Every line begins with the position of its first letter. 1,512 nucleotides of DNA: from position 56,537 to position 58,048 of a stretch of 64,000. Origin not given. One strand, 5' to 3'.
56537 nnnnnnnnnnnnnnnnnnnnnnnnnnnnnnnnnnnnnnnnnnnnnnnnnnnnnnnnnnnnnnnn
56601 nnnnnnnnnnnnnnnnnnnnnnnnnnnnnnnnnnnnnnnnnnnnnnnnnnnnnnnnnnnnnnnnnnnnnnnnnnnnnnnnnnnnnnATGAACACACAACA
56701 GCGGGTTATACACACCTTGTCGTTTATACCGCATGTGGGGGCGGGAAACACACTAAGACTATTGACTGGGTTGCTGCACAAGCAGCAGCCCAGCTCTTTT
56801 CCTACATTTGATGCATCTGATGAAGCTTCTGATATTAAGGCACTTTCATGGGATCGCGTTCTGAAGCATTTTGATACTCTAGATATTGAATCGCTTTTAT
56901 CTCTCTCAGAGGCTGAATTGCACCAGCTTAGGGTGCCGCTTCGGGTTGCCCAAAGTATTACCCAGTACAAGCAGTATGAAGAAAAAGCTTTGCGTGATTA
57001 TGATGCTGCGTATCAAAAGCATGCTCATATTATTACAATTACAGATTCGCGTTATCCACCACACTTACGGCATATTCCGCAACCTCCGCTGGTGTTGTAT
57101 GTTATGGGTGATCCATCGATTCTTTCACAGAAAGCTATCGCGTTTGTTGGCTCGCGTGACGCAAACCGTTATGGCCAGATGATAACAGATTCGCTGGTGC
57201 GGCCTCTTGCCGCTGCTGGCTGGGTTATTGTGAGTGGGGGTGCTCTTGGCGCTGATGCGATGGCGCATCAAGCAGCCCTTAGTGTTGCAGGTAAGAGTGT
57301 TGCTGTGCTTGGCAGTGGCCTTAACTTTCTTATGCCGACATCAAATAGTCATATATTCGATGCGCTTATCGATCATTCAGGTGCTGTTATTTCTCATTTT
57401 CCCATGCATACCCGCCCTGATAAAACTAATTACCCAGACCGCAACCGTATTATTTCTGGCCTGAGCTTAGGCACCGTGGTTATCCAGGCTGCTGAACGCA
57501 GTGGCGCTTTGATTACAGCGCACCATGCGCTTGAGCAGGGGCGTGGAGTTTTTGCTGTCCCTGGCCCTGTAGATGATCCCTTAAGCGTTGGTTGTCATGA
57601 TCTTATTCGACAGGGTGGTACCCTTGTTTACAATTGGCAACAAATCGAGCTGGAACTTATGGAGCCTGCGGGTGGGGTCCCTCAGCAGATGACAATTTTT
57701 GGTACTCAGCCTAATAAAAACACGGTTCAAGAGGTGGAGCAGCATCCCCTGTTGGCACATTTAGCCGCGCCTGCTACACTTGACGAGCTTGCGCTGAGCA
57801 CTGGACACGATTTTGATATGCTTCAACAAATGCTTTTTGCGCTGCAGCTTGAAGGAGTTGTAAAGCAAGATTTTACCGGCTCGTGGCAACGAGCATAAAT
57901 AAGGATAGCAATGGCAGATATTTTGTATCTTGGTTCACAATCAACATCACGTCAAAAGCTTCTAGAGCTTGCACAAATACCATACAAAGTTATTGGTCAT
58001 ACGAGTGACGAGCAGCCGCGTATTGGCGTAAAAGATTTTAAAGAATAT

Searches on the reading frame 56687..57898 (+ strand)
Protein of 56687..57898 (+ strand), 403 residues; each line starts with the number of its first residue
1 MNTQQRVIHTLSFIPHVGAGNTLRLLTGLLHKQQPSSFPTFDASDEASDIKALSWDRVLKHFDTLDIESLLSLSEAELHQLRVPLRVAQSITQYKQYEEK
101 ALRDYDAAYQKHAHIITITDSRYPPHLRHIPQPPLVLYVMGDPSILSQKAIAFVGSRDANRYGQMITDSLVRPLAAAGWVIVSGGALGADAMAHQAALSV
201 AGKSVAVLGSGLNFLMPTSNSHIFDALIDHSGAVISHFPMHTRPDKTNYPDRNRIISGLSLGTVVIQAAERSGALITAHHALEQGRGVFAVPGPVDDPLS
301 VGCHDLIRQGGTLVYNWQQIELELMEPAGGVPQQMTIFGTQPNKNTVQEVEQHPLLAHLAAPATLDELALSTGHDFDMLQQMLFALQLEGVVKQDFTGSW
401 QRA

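Call 19: search_protein_families(library=ncbifam, proteins=[window:56687-57898:+], max_evalue=0.00001)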
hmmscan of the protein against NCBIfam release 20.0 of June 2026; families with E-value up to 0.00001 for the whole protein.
window:56687-57898:+ (403 aa): 2 families
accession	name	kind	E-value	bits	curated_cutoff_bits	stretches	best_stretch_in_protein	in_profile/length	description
NF008007.0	PRK10736.1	equivalog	5.6e-73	246.2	495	1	74-325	32-284/374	DNA-protecting protein DprA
TIGR00732.1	dprA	equivalog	2.4e-68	229.6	191.15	1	110-320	6-216/220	DNA-processing protein DprA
